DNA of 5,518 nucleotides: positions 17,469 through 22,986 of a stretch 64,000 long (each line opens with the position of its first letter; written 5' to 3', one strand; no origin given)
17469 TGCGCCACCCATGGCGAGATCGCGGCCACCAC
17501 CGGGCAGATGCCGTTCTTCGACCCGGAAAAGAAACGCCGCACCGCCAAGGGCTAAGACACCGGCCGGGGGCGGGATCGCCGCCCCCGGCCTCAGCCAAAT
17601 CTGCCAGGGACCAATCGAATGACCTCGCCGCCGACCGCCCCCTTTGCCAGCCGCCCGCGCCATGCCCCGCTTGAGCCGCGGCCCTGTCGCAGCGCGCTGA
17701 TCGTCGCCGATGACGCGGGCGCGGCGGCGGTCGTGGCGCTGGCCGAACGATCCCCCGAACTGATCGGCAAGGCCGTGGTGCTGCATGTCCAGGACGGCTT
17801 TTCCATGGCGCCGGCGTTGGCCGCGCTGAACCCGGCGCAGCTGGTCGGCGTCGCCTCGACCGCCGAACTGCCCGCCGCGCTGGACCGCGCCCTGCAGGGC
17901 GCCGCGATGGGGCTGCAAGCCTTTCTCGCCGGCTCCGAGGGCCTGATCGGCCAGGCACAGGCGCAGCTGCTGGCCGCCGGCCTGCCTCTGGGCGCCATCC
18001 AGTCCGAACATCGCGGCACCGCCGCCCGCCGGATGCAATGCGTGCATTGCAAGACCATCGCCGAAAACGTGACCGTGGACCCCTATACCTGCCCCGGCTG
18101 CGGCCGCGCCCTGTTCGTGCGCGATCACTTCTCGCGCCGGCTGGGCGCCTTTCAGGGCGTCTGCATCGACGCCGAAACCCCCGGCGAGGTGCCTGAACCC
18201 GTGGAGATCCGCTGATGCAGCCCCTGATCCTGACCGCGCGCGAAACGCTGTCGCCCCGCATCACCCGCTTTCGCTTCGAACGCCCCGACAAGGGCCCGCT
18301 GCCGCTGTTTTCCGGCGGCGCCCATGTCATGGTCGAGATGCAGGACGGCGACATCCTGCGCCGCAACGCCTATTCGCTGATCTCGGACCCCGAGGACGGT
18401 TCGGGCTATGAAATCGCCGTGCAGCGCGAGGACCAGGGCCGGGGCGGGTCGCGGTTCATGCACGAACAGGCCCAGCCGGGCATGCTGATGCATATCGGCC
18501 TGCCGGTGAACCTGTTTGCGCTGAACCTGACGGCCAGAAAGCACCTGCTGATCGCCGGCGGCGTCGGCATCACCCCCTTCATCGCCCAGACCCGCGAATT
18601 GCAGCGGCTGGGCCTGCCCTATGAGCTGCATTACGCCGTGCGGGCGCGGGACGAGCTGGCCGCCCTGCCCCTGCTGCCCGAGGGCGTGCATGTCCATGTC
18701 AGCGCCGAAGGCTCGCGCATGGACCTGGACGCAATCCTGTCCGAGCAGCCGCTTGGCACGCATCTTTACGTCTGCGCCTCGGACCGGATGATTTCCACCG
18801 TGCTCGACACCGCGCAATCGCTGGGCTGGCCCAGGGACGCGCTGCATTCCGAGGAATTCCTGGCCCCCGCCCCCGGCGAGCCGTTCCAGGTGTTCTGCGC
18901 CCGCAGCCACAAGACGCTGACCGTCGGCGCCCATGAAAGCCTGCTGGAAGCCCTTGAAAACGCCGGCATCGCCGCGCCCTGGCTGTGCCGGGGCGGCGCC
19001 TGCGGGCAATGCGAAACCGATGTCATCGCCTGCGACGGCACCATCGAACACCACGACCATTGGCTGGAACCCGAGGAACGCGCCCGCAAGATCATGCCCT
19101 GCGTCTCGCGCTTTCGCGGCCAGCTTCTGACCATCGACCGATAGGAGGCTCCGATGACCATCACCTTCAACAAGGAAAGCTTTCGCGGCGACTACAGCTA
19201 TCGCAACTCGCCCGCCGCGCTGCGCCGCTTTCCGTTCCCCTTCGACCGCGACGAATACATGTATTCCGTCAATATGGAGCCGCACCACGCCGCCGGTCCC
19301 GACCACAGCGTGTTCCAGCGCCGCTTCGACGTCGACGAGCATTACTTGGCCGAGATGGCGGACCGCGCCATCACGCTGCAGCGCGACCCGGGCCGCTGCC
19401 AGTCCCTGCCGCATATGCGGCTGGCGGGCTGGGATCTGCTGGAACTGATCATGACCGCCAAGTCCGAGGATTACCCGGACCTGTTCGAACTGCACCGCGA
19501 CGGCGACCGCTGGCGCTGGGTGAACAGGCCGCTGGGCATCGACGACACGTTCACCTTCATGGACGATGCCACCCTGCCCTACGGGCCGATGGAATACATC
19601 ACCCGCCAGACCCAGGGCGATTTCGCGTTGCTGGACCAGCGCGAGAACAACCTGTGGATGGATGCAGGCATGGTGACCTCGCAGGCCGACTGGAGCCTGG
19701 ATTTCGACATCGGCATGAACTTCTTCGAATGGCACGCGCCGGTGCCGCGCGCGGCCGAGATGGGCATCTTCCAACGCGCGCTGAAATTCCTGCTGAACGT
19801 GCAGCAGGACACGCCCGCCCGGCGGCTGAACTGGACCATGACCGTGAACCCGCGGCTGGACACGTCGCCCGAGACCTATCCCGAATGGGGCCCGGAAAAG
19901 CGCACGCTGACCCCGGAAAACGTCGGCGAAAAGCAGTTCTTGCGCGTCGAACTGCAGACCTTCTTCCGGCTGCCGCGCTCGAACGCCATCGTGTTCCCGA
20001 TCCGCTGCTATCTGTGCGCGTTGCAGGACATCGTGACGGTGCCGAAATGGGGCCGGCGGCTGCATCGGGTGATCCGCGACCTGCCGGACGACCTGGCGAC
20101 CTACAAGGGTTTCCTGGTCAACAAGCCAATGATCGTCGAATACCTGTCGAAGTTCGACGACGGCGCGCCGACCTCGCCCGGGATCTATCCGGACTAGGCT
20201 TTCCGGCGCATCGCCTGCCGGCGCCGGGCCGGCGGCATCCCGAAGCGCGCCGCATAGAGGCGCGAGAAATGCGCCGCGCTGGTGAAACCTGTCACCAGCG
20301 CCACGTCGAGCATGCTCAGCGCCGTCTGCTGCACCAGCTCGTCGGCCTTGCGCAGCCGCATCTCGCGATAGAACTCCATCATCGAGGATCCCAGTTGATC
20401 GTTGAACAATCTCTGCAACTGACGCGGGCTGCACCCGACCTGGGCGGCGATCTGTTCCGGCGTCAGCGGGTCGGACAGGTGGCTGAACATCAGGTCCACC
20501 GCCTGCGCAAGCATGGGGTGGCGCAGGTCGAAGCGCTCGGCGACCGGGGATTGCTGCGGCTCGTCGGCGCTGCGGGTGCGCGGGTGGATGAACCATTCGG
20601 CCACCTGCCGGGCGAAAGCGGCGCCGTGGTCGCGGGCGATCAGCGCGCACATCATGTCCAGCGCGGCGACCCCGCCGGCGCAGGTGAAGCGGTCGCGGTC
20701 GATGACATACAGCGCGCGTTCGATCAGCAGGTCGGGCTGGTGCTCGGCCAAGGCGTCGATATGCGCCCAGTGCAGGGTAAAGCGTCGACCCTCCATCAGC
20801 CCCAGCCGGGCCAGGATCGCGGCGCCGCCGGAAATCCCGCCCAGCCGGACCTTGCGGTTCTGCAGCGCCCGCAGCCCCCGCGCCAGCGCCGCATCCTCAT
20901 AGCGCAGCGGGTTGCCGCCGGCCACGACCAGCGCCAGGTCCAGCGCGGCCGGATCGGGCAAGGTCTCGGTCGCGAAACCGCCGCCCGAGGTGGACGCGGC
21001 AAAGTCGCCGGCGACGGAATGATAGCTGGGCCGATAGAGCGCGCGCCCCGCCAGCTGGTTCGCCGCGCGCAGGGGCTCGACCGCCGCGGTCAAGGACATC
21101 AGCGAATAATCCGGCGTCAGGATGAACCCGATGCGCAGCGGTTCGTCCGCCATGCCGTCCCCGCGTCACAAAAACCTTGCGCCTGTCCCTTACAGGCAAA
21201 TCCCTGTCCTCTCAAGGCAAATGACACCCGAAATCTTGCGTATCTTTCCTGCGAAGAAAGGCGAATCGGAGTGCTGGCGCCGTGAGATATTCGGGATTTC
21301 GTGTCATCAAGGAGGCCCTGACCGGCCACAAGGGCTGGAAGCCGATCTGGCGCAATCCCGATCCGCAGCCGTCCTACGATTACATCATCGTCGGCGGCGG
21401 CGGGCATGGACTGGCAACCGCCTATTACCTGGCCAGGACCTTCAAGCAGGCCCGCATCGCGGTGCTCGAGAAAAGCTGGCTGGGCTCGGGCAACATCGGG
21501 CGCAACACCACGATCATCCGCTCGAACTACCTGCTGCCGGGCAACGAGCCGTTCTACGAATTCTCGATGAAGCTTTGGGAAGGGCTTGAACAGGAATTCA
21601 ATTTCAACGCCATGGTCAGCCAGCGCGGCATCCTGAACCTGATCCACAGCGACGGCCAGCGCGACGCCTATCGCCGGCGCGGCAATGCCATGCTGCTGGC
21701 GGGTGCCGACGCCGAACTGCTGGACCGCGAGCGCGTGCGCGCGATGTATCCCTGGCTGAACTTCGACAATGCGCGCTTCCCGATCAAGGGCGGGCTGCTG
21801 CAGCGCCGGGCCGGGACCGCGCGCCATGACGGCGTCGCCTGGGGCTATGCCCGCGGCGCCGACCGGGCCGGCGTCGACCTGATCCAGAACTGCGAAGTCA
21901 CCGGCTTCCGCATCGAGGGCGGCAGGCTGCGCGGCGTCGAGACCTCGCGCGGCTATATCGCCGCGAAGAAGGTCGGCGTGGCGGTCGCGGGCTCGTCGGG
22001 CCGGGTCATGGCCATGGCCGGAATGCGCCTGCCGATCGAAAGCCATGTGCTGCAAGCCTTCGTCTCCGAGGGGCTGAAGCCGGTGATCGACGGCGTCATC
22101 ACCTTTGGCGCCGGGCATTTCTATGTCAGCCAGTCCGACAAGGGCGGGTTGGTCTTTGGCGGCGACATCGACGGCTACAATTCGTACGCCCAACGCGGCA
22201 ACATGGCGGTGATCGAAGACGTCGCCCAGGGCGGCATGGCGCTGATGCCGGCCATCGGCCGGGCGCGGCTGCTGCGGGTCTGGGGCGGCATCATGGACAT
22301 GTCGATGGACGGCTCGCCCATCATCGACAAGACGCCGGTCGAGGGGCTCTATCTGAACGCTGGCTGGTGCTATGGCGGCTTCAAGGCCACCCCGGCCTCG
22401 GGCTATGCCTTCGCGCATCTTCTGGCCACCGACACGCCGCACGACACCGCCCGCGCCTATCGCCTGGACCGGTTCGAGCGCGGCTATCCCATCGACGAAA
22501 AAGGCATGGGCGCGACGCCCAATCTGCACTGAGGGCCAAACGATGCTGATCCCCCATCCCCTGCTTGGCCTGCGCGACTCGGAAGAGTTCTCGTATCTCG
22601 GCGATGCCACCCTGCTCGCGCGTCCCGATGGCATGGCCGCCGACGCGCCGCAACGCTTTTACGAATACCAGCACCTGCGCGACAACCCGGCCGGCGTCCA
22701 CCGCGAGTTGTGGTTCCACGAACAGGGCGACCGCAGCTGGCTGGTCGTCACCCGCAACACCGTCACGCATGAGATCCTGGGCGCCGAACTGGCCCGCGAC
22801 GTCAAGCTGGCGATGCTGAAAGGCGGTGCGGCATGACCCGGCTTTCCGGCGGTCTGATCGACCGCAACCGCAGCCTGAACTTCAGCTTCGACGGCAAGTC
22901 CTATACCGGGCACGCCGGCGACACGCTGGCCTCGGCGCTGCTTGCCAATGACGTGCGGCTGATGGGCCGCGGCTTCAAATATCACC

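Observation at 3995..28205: Near-complete one-locus route from trimethylamine to C1-tetrahydrofolate: tmm-tdm-dmmDABC plus mgsABC-gmaS plus mgdABCD plus folD-purU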

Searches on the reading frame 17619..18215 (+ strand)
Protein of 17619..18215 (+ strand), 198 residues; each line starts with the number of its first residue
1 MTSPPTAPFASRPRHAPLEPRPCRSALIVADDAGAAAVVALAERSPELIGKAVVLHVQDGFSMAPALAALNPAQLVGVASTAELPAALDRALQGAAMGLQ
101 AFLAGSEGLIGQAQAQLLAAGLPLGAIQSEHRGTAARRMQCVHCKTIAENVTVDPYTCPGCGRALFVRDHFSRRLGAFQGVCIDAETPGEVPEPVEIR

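Call 7: search_protein_families(library=pfam, proteins=[window:17619-18215:+])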
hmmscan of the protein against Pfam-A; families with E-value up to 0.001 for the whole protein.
window:17619-18215:+ (198 aa): 2 families
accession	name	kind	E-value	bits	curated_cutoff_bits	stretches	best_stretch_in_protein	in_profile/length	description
PF22289.1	DmmA-like_C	-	7.9e-22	77.4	27.4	1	138-181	1-44/44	Dimethylamine monooxygenase subunit DmmA-like, C-terminal domain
PF22290.1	DmmA-like_N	-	5.8e-18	66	33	1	10-123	4-120/124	Dimethylamine monooxygenase subunit DmmA-like, N-terminal domain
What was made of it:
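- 17619..18215 (+): dmmA. DmmA-like_N/C (call 7).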

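Call 9: search_protein_families(library=ncbifam, proteins=[window:17619-18215:+])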
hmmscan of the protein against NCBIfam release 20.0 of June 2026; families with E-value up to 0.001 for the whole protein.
window:17619-18215:+ (198 aa): 2 families
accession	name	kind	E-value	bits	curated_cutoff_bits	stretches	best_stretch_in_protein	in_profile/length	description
NF041259.1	mono_DmmA_fam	domain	3.4e-32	110.7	60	1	88-186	1-101/101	dimethylamine monooxygenase subunit DmmA family protein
NF011481.0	PRK14890.1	equivalog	0.00075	19.5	61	0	135-176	6-48/61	putative Zn-ribbon RNA-binding protein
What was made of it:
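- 17619..18215 (+): NF041259 110.7 bits against 60 (call 9).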

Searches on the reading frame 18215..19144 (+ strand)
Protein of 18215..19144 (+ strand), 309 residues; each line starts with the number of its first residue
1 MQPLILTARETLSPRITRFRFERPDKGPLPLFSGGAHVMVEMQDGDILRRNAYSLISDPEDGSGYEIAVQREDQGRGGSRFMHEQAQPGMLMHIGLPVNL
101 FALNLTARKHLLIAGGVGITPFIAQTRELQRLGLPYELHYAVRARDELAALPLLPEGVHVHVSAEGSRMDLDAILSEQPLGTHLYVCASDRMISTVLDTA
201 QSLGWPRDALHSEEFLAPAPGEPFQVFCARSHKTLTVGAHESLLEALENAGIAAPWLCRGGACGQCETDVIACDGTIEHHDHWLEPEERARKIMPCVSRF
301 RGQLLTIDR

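Call 7: search_protein_families(library=pfam, proteins=[window:18215-19144:+])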
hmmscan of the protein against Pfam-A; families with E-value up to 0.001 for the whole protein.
window:18215-19144:+ (309 aa): 3 families
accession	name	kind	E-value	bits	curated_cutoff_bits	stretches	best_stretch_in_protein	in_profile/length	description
PF00111.32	Fer2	-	4.5e-11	43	21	1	230-299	5-75/77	2Fe-2S iron-sulfur cluster binding domain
PF22290.1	DmmA-like_N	-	3.1e-09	37.8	33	1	102-208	13-122/124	Dimethylamine monooxygenase subunit DmmA-like, N-terminal domain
PF00970.30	FAD_binding_6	-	4.3e-06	27.4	21.1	1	4-98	2-94/99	Oxidoreductase FAD-binding domain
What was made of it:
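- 18215..19144 (+): dmmB, FAD/2Fe-2S reductase subunit. FAD_binding_6 + Fer2 (call 7).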

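Call 9: search_protein_families(library=ncbifam, proteins=[window:18215-19144:+])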
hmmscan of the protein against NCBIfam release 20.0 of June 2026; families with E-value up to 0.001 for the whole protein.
window:18215-19144:+ (309 aa): 14 families
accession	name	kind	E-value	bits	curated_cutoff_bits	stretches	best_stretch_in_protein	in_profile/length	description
NF009805.0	PRK13289.1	equivalog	9.4e-19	67.6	432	1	6-145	159-299/399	NO-inducible flavohemoprotein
TIGR02160.1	PA_CoA_Oxy5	hypoth_equivalog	3.1e-17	62.4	420.8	2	32-125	33-127/352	1,2-phenylacetyl-CoA epoxidase subunit PaaE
NF007964.0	PRK10684.1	equivalog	2.4e-16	59.6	383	2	184-301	206-327/333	NADH oxidoreductase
NF045803.1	MethMoxFADbindMmoC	equivalog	5.9e-16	58.2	500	1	31-217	139-342/343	aromatic/alkene monooxygenase hydroxylase FAD-binding subunit MmoC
NF040810.1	BenC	equivalog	6.1e-16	58.5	430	1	10-151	113-251/333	benzoate 1,2-dioxygenase electron transfer component BenC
NF058606.1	GlBtMonoRdsGbcB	equivalog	6.2e-15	54.9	500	1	29-128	40-139/362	glycine betaine monooxygenase reductase subunit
NF008822.0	PRK11872.1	equivalog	1.7e-10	40.5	402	2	40-149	145-253/341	anthranilate 1,2-dioxygenase electron transfer component AntC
NF004317.0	PRK05713.1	equivalog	9e-09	35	338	1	232-289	8-64/312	iron-sulfur-binding ferredoxin reductase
NF041393.1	Frdxn_Halo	equivalog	8.9e-08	32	150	1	231-280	36-83/128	ferredoxin Fer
NF007985.1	PRK10713.1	equivalog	2.2e-06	27.2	75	1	231-298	6-71/81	class I ribonucleotide reductase maintenance protein YfaE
TIGR02008.1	fdx_plant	subfamily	2.4e-06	27.2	81.15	1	231-285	13-66/97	ferredoxin [2Fe-2S]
NF000796.0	PRK00054.1-1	equivalog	8.7e-05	21.9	224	1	103-201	88-190/254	dihydroorotate dehydrogenase electron transfer subunit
TIGR01941.1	nqrF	equivalog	0.00014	20.9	295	0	231-277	40-87/405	NADH:ubiquinone reductase (Na(+)-transporting) subunit F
NF041259.1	mono_DmmA_fam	domain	0.0005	20.3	60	0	171-238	1-64/101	dimethylamine monooxygenase subunit DmmA family protein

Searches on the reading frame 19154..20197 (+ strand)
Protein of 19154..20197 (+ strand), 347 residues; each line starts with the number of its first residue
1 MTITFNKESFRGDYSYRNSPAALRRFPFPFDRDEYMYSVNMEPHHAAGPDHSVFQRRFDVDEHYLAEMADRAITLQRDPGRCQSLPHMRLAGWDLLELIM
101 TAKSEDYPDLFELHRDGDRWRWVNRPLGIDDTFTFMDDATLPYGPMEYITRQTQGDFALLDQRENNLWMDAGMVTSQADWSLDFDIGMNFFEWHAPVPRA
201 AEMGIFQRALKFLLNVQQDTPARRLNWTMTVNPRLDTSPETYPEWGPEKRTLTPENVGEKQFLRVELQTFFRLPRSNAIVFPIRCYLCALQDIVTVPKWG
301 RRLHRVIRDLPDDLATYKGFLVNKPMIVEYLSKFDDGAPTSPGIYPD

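Call 7: search_protein_families(library=pfam, proteins=[window:19154-20197:+])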
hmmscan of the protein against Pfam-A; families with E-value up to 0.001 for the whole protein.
window:19154-20197:+ (347 aa): 1 family
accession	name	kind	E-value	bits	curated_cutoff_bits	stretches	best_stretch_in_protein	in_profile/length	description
PF11927.14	HODM_asu-like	-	2.6e-69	234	25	1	54-325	7-270/273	Haem-dependent oxidative N-demethylase, alpha subunit-like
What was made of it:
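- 19154..20197 (+): dmmC, haem-dependent oxidative N-demethylase alpha subunit (DMA to MMA plus C1). PF11927 234 bits (call 7).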

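Call 9: search_protein_families(library=ncbifam, proteins=[window:19154-20197:+])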
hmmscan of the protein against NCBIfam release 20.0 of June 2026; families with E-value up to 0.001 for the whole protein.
window:19154-20197:+ (347 aa): 0 families

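Call 44: search_solved_structures(query=window:19154-20197:+, max_evalue=0.00001)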
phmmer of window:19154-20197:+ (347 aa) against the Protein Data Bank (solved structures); distinct sequences matched with E-value up to 0.00001: 1.
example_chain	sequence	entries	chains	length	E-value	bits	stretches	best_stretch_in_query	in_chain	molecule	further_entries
5lte_A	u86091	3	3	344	1.3e-136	458.9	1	1-338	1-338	heme dependent oxidative N-demethylase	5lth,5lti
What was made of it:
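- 19154..20197 (+): 459 bits to 5LTE (call 44).
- On Dimethylamine monooxygenase DmmDABC / haem-dependent oxidative N-demethylase: DmmC gives 459 bits to 5LTE (call 44).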

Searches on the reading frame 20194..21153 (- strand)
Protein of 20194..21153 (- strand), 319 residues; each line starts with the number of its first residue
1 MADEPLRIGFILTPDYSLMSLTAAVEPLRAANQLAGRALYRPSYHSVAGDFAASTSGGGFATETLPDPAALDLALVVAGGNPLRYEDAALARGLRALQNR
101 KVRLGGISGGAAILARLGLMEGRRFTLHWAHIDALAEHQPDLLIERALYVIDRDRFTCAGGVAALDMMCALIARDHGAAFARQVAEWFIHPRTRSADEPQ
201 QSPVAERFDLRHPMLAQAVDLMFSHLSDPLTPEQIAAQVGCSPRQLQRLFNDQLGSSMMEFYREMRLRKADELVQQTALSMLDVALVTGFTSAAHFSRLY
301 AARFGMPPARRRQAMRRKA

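Call 7: search_protein_families(library=pfam, proteins=[window:20194-21153:-])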
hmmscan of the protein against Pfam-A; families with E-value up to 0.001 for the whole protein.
window:20194-21153:- (319 aa): 3 families
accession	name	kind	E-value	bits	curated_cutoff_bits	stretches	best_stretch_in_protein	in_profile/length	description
PF12833.13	HTH_18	-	1.7e-21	76.8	33.6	1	235-313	1-79/80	Helix-turn-helix domain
PF00165.29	HTH_AraC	-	5.6e-11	42.7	26.6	2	276-306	6-35/42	Bacterial regulatory helix-turn-helix proteins, AraC family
PF01965.30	DJ-1_PfpI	-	5.8e-06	26.7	26.6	1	74-172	64-163/165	DJ-1/PfpI family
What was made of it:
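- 20194..21153 (-): GlxA-type AraC regulator, divergent from mgdA; occupies the position that TmaR holds in R. pomeroyi. DJ-1_PfpI + HTH_18 (call 7).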

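Call 9: search_protein_families(library=ncbifam, proteins=[window:20194-21153:-])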
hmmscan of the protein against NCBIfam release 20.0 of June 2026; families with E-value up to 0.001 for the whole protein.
window:20194-21153:- (319 aa): 28 families (the best 25 are shown)
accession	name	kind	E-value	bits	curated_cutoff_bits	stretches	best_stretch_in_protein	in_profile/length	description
NF052371.1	TransRegGbdRPseu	equivalog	9e-70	235.5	480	1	4-316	15-328/365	choline metabolism transcriptional regulator GbdR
NF006902.0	PRK09393.1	equivalog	1.9e-40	139.1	425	1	88-317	94-324/327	transcriptional regulator FtrA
NF007860.0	PRK10572.1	equivalog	6.4e-15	54.8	208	1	213-316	183-286/292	arabinose operon transcriptional regulator AraC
NF007243.0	PRK09685.1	equivalog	5.4e-14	52.3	199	1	214-315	199-302/303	transcriptional regulator FeaR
NF012144.2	ramA_TF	equivalog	2.4e-13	50.5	180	1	217-313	9-105/108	RamA family antibiotic efflux transcriptional regulator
NF041686.2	ant_diox_reg_AndR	equivalog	1.2e-11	44.8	350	1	180-310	183-316/321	anthranilate 1,2-dioxygenase regulatory protein AndR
NF011701.0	PRK15121.1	equivalog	6e-11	42.4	426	1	222-314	14-106/289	MDR efflux pump AcrAB transcriptional activator RobA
NF007584.0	PRK10219.1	equivalog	1.2e-10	41.7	174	1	218-315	10-107/107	superoxide response transcriptional regulator SoxS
NF010025.2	PRK13500.1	equivalog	1.4e-10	41.2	525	1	218-318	181-281/282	HTH-type transcriptional activator RhaR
NF049968.1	QhpR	equivalog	1.6e-10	40.7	250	1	211-312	183-284/284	AraC-like transcriptional regulator QhpR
NF007693.0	PRK10371.1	equivalog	1.8e-10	40.5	253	1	216-317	201-302/309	transcriptional regulator MelR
NF047455.1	TF_Staph_AryK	equivalog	2e-10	39.6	850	1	215-316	159-260/759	transcriptional regulator AryK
NF012228.1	RobA_TF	equivalog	2.3e-10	40.5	380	1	222-315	12-105/286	MDR efflux pump AcrAB transcriptional activator RobA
NF010028.0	PRK13503.1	equivalog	3.5e-09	36.5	288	1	215-315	173-273/278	HTH-type transcriptional activator RhaS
NF047788.1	TransRegPocR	equivalog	5e-09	35.8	500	1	215-316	191-292/296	transcriptional regulator PocR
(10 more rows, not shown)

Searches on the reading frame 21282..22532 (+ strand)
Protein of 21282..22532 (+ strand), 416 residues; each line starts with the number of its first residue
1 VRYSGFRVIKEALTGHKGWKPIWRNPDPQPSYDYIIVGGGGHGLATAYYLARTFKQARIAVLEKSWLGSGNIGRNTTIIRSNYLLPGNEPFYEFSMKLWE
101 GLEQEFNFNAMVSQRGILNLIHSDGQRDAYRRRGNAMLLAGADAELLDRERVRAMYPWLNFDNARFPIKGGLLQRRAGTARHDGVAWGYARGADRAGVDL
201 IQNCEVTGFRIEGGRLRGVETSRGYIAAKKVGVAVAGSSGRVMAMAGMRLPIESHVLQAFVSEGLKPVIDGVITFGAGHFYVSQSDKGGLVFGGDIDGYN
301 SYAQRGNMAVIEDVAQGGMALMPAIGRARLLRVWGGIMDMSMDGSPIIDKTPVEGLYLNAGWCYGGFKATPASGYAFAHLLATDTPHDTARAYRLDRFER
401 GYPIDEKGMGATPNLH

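Call 7: search_protein_families(library=pfam, proteins=[window:21282-22532:+])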
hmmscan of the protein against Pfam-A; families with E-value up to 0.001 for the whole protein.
window:21282-22532:+ (416 aa): 3 families
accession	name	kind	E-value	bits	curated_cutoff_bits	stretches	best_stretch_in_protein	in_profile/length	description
PF01266.30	DAO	-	9.3e-62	210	27.9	1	33-380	1-353/353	FAD dependent oxidoreductase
PF13450.12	NAD_binding_8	-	7.5e-05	23.4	21.9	1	36-75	1-38/68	NAD(P)-binding Rossmann-like domain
PF01946.23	Thi4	-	0.00026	20.8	26.2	1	33-66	19-51/235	Thi4 family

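Call 9: search_protein_families(library=ncbifam, proteins=[window:21282-22532:+])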
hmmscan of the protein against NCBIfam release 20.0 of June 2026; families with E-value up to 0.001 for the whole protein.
window:21282-22532:+ (416 aa): 12 families
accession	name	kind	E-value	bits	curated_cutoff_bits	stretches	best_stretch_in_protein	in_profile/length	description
TIGR01373.1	soxB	subfamily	2.3e-206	685.4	529.45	1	2-406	1-407/407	sarcosine oxidase subunit beta family protein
NF001933.0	PRK00711.1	subfamily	1e-21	77.5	383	2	93-252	113-270/429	D-amino acid dehydrogenase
NF008425.0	PRK11259.1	equivalog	2.1e-18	66.4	257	1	31-257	4-223/377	N-methyl-L-tryptophan oxidase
TIGR02352.1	thiamin_ThiO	equivalog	3e-17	62.7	250.8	1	35-383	2-349/351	glycine oxidase ThiO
NF050086.1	pipecolate_AmaA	exception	9.9e-12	44.2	600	1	105-235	111-233/425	L-pipecolate oxidase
TIGR01377.1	soxA_mon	subfamily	6.6e-10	38.3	479.65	1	32-254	1-215/381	amino oxidase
NF004991.0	PRK06370.1-3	subfamily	2.8e-07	29.5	620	1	22-84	26-90/509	FAD-containing oxidoreductase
TIGR03329.1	Phn_aa_oxid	hypoth_equivalog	1e-06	27.8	632.8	1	33-77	26-70/460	putative aminophosphonate oxidoreductase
NF008726.1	PRK11728.1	equivalog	1.5e-06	27.3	299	1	32-248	1-211/389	L-2-hydroxyglutarate oxidase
TIGR03364.1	HpnW_proposed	hypoth_equivalog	0.00017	20.8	285.1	1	32-235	1-193/365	TIGR03364 family FAD-dependent oxidoreductase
NF040813.1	pro_dh_Thprot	equivalog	0.0004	19.6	600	0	34-64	2-30/362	D-proline dehydrogenase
TIGR00292.1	TIGR00292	equivalog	0.00076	18.8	148.3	0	32-66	22-54/254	sulfide-dependent adenosine diphosphate thiazole synthase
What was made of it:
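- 21282..22532 (+): mgdA (soxB family), N-methylglutamate dehydrogenase beta-type subunit. TIGR01373 685 bits against 529 (call 9).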

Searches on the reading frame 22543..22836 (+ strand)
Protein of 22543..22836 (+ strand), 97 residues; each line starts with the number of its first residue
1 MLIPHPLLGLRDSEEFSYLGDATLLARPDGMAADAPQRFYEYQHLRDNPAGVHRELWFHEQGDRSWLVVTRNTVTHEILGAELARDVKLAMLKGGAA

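Call 7: search_protein_families(library=pfam, proteins=[window:22543-22836:+])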
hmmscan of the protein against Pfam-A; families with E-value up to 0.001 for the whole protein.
window:22543-22836:+ (97 aa): 1 family
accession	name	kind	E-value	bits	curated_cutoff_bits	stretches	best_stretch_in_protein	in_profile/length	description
PF04267.17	SoxD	-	8.7e-28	96.7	27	1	2-82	1-80/82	Sarcosine oxidase, delta subunit family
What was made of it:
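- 22543..22836 (+): mgdB (soxD family). Pfam SoxD 96.7 bits (call 7).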

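Call 9: search_protein_families(library=ncbifam, proteins=[window:22543-22836:+])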
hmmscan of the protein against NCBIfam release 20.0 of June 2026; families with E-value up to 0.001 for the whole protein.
window:22543-22836:+ (97 aa): 1 family
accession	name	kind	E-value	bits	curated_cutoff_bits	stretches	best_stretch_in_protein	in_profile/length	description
TIGR01374.1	soxD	subfamily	8.7e-22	77.2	116.5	1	2-83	1-80/83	sarcosine oxidase subunit delta family protein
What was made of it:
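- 22543..22836 (+): TIGR01374 77 bits, below its cut-off of 116.5 (call 9).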
